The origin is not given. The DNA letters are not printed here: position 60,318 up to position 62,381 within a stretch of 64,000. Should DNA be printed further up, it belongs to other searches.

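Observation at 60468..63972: A sugar-decoration module of carbamoyltransferase, methyltransferase and GT4 at the distal end of the island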

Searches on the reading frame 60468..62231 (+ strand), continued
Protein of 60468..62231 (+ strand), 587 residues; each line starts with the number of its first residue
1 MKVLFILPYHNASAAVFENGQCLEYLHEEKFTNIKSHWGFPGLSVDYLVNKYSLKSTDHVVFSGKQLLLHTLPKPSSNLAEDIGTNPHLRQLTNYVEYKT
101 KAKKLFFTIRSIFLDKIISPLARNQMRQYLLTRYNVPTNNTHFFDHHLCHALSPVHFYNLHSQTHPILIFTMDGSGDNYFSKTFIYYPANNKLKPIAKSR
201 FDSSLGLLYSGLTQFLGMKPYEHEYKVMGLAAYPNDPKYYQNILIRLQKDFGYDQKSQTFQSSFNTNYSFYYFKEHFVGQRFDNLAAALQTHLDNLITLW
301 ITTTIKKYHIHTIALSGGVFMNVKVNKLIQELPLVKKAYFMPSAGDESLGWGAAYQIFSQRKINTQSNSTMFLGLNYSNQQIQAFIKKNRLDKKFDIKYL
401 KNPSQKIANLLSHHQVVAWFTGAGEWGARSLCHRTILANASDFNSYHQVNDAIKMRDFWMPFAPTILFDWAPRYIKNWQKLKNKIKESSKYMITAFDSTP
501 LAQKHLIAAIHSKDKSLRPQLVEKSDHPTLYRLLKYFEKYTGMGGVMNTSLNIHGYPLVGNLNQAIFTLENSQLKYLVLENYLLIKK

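Call 15: find_encoding_contigs(protein=P0001, flank=10000, max_places=4)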
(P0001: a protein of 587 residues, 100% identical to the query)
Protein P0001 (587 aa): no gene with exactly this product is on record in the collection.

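Call 16: list_cluster_members(proteins=[P0001, P0002, P0003, P0008])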
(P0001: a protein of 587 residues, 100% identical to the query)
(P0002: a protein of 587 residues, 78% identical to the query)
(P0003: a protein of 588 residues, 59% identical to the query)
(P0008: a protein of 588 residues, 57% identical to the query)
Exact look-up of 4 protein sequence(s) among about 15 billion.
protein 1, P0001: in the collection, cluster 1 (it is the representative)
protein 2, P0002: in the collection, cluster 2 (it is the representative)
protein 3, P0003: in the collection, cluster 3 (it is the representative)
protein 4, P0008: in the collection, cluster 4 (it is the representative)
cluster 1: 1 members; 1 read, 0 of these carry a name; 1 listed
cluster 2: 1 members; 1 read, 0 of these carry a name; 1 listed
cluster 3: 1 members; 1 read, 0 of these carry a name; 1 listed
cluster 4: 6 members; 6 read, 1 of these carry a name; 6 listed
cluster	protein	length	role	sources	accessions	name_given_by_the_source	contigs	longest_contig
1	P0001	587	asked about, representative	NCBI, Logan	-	-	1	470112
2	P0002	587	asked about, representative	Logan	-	-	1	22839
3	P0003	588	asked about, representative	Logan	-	-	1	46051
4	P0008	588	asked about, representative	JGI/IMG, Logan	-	carbamoyltransferase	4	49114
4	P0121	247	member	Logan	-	-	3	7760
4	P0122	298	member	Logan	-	-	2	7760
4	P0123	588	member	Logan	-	-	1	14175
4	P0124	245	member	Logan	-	-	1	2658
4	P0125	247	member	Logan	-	-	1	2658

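Call 17: find_encoding_contigs(protein=P0002, flank=10000, max_places=2)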
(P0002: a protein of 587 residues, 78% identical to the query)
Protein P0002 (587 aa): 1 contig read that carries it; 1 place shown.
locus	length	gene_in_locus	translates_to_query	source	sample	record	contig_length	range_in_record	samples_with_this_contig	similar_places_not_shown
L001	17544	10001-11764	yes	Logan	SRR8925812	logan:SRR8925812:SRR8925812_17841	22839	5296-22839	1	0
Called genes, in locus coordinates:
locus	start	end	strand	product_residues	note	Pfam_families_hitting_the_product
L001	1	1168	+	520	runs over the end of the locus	PF13231:PMT_2 (weak)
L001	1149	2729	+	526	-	-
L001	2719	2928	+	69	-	-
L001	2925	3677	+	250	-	PF00535:Glycos_transf_2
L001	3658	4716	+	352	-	PF13439:Glyco_transf_4 (weak), PF00534:Glycos_transf_1, PF13692:Glyco_trans_1_4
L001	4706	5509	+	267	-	PF00535:Glycos_transf_2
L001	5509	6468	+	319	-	PF10111:Glyco_tranf_2_2 (weak), PF00535:Glycos_transf_2, PF13632:Glyco_trans_2_3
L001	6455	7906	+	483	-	PF02310:B12-binding (weak), PF04055:Radical_SAM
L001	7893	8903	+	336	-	PF00535:Glycos_transf_2, PF13641:Glyco_tranf_2_3 (weak)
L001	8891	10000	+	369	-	PF13439:Glyco_transf_4, PF13579:Glyco_trans_4_4 (weak), PF20706:GT4-conflict (weak), PF00534:Glycos_transf_1, PF13692:Glyco_trans_1_4, PF13524:Glyco_trans_1_2 (weak)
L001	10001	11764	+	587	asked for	PF02543:Carbam_trans_N, PF16861:Carbam_trans_C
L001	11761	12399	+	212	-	PF01209:Ubie_methyltran, PF13489:Methyltransf_23, PF13847:Methyltransf_31, PF08241:Methyltransf_11, PF08242:Methyltransf_12, PF13649:Methyltransf_25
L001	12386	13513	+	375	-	PF00534:Glycos_transf_1, PF13692:Glyco_trans_1_4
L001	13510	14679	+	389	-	-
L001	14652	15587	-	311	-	PF01073:3Beta_HSD, PF01370:Epimerase, PF02719:Polysacc_synt_2 (faint), PF04321:RmlD_sub_bind, PF16363:GDP_Man_Dehyd, PF07993:NAD_binding_4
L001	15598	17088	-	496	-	PF02310:B12-binding, PF04055:Radical_SAM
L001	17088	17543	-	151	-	?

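Call 18: find_encoding_contigs(protein=P0003, flank=10000, max_places=2)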
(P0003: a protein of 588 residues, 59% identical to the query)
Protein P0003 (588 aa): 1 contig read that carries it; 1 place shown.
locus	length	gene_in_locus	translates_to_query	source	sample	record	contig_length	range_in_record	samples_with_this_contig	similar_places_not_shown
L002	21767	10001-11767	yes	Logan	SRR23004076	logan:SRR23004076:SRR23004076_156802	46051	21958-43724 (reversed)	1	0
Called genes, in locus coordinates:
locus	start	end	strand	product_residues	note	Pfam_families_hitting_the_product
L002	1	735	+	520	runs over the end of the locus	-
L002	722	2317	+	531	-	PF02366:PMT, PF13231:PMT_2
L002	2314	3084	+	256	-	PF00535:Glycos_transf_2, PF13641:Glyco_tranf_2_3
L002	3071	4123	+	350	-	PF13439:Glyco_transf_4, PF00534:Glycos_transf_1, PF13692:Glyco_trans_1_4, PF20706:GT4-conflict (weak), PF13524:Glyco_trans_1_2 (weak)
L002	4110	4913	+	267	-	PF00535:Glycos_transf_2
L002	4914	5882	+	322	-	PF00535:Glycos_transf_2 (weak), PF13632:Glyco_trans_2_3 (weak)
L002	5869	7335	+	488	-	PF02310:B12-binding, PF04055:Radical_SAM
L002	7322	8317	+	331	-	PF00535:Glycos_transf_2, PF13641:Glyco_tranf_2_3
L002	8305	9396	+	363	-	PF13439:Glyco_transf_4, PF13579:Glyco_trans_4_4, PF00534:Glycos_transf_1, PF13692:Glyco_trans_1_4, PF20706:GT4-conflict (weak)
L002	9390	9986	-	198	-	PF13489:Methyltransf_23, PF08241:Methyltransf_11, PF08242:Methyltransf_12 (weak), PF13649:Methyltransf_25 (weak), PF13847:Methyltransf_31 (weak)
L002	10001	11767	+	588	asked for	PF02543:Carbam_trans_N, PF16861:Carbam_trans_C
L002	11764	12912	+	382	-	PF00534:Glycos_transf_1, PF13692:Glyco_trans_1_4, PF13524:Glyco_trans_1_2 (weak)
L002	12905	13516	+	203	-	PF13489:Methyltransf_23, PF07021:MetW, PF13847:Methyltransf_31, PF08241:Methyltransf_11, PF08242:Methyltransf_12, PF13649:Methyltransf_25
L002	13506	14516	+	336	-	PF00535:Glycos_transf_2, PF10111:Glyco_tranf_2_2, PF13641:Glyco_tranf_2_3 (weak)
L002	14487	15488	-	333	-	PF04055:Radical_SAM, PF13186:SPASM (faint)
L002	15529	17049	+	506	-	PF02310:B12-binding, PF04055:Radical_SAM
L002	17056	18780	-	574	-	PF13414:TPR_11 (faint), PF13431:TPR_17 (faint), PF00515:TPR_1 (faint), PF07719:TPR_2 (faint), PF13181:TPR_8 (faint), PF13371:TPR_9 (faint), PF13424:TPR_12 (faint), PF14559:TPR_19, +2 more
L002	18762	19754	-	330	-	PF01933:CofD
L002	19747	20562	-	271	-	PF01370:Epimerase, PF04321:RmlD_sub_bind, PF16363:GDP_Man_Dehyd, PF13460:NAD_binding_10, PF01073:3Beta_HSD, PF02719:Polysacc_synt_2 (weak), PF07993:NAD_binding_4 (weak)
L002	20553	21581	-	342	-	PF04055:Radical_SAM, PF13186:SPASM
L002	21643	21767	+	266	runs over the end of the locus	PF01061:ABC2_membrane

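Call 19: find_encoding_contigs(protein=P0008, flank=10000, max_places=3)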
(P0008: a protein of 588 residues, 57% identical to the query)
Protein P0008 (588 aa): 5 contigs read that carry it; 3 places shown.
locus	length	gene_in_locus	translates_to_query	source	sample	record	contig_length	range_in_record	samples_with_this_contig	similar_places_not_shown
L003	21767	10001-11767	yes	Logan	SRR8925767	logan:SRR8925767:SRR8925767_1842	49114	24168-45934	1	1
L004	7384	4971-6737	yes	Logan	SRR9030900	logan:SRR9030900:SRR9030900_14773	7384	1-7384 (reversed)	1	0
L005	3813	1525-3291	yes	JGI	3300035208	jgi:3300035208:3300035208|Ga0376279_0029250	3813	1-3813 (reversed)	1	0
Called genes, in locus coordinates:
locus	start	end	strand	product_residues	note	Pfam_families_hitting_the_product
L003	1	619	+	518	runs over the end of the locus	PF02366:PMT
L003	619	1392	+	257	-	PF00535:Glycos_transf_2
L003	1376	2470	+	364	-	PF13439:Glyco_transf_4, PF00534:Glycos_transf_1, PF13692:Glyco_trans_1_4, PF20706:GT4-conflict (weak)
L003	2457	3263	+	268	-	PF00535:Glycos_transf_2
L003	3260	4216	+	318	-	PF00535:Glycos_transf_2, PF10111:Glyco_tranf_2_2 (weak), PF13632:Glyco_trans_2_3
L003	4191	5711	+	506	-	PF04055:Radical_SAM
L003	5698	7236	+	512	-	PF02310:B12-binding, PF04055:Radical_SAM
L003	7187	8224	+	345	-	PF00535:Glycos_transf_2, PF13641:Glyco_tranf_2_3 (weak)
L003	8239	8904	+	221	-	PF13578:Methyltransf_24 (faint)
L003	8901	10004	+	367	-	PF13439:Glyco_transf_4, PF00534:Glycos_transf_1, PF13692:Glyco_trans_1_4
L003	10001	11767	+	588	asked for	PF02543:Carbam_trans_N, PF16861:Carbam_trans_C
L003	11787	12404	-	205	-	PF13489:Methyltransf_23 (weak), PF08241:Methyltransf_11, PF08242:Methyltransf_12 (weak), PF13649:Methyltransf_25 (weak)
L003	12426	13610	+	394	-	PF13524:Glyco_trans_1_2 (faint), PF00534:Glycos_transf_1, PF13692:Glyco_trans_1_4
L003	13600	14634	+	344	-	PF04055:Radical_SAM, PF13186:SPASM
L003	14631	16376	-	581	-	PF13431:TPR_17 (faint), PF13181:TPR_8 (faint), PF13414:TPR_11 (faint), PF13424:TPR_12 (weak), PF13432:TPR_16 (weak), PF00515:TPR_1 (weak), PF07719:TPR_2 (weak), PF14559:TPR_19 (weak), +2 more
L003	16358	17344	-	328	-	PF01933:CofD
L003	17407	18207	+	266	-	PF01061:ABC2_membrane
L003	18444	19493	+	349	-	PF02661:Fic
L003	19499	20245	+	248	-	PF02463:SMC_N (faint), PF13555:AAA_29 (faint), PF00005:ABC_tran, PF13304:AAA_21 (faint)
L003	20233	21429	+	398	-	-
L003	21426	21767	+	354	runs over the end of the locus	PF02350:Epimerase_2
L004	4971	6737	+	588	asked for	PF02543:Carbam_trans_N, PF16861:Carbam_trans_C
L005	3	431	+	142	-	?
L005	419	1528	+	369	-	PF13439:Glyco_transf_4, PF00534:Glycos_transf_1, PF13692:Glyco_trans_1_4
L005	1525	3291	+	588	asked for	PF02543:Carbam_trans_N, PF16861:Carbam_trans_C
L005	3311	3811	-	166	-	?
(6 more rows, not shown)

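Call 20: find_related_loci(query=window:60468-62231:+, collection=genome_contigs, flank=10000)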
Query window:60468-62231:+ (587 aa) in genome_contigs; peptide patterns used: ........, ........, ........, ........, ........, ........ (x = any residue, [..] = any of these).
198 stretches matched a pattern; 174 encode a relative of the query (tblastn E <= 1e-3); the best 80 are kept; 80 distinct loci.
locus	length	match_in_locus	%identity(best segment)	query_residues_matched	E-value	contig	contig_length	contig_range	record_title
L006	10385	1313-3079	59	1-586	0e+0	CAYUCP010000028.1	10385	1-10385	MAG TPA_asm: uncultured Gammaproteobacteria bacterium isolate SRP298887_co1_258 genome assembly, contig: NODE_7127_lengt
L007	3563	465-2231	58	1-587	0e+0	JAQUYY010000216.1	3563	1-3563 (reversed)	MAG: Candidatus Gastranaerophilales bacterium isolate STD2_248 NODE_127117_length_3563_cov_2.095169_Sandtown_D2, whole g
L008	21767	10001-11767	57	1-587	0e+0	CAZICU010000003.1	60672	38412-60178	MAG TPA_asm: uncultured Gammaproteobacteria bacterium isolate SRP263991_co2_418 genome assembly, contig: NODE_309_length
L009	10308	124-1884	49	1-587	0e+0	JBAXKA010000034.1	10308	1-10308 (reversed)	MAG: Candidatus Moraniibacteriota bacterium isolate ELA389 MAG389_34, whole genome shotgun sequence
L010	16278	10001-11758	51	1-586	0e+0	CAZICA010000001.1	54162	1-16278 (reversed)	MAG TPA_asm: uncultured Candidatus Saccharibacteria bacterium isolate binchicken_co6_486 genome assembly, contig: NODE_3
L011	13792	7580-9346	57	1-587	0e+0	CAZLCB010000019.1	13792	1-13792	MAG TPA_asm: uncultured Gammaproteobacteria bacterium isolate SRP239243_co1_273 genome assembly, contig: NODE_7598_lengt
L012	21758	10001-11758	46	1-586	0e+0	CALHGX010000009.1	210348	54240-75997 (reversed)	MAG: uncultured bacterium isolate N1_Bin_METABAT__248_sub_1 genome assembly, contig: c_000002732507, whole genome shotgu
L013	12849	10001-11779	48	2-587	2e-178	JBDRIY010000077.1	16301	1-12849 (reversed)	MAG: Candidatus Omnitrophota bacterium isolate MEGAHIT-group-1.613 k141_1362248, whole genome shotgun sequence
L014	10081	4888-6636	47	1-587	2e-176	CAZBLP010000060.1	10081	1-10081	MAG TPA_asm: uncultured bacterium isolate binchicken_co291_23 genome assembly, contig: NODE_2047_length_10081_cov_13.139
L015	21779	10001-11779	47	2-587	1e-175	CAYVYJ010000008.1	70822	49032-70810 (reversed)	MAG TPA_asm: uncultured Planctomycetia bacterium isolate SRP167671_co1_67 genome assembly, contig: NODE_386_length_70822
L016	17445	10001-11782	48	1-587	2e-172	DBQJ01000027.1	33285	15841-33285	MAG TPA_asm: candidate division WWE3 bacterium UBA1397 UBA1397_contig_14701, whole genome shotgun sequence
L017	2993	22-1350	51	144-586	1e-157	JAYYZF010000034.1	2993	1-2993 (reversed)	MAG: Pseudomonadota bacterium isolate XB_MAG1153 DB_MAG1153_0034, whole genome shotgun sequence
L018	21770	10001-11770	43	1-587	1e-147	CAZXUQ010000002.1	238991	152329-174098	MAG TPA_asm: uncultured Candidatus Peribacteria bacterium isolate SRP257259_co1_146 genome assembly, contig: NODE_32_len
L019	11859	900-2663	45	1-587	8e-145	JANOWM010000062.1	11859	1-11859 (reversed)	MAG: Candidatus Gracilibacteria bacterium isolate VAR_35_metabat_406 VAR_35_k141_5175843, whole genome shotgun sequence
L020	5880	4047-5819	42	1-587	1e-138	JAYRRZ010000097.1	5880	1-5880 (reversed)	MAG: Candidatus Gracilibacteria bacterium isolate XM1_ASGE3bin.41 k141_822482, whole genome shotgun sequence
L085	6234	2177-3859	33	1-587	7e-90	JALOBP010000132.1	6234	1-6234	MAG: Methanoregula sp. isolate SO_2017_LW3 bin 26 NODE_44669_length_6234_cov_0.957426_LW162_2017, whole genome shotgun s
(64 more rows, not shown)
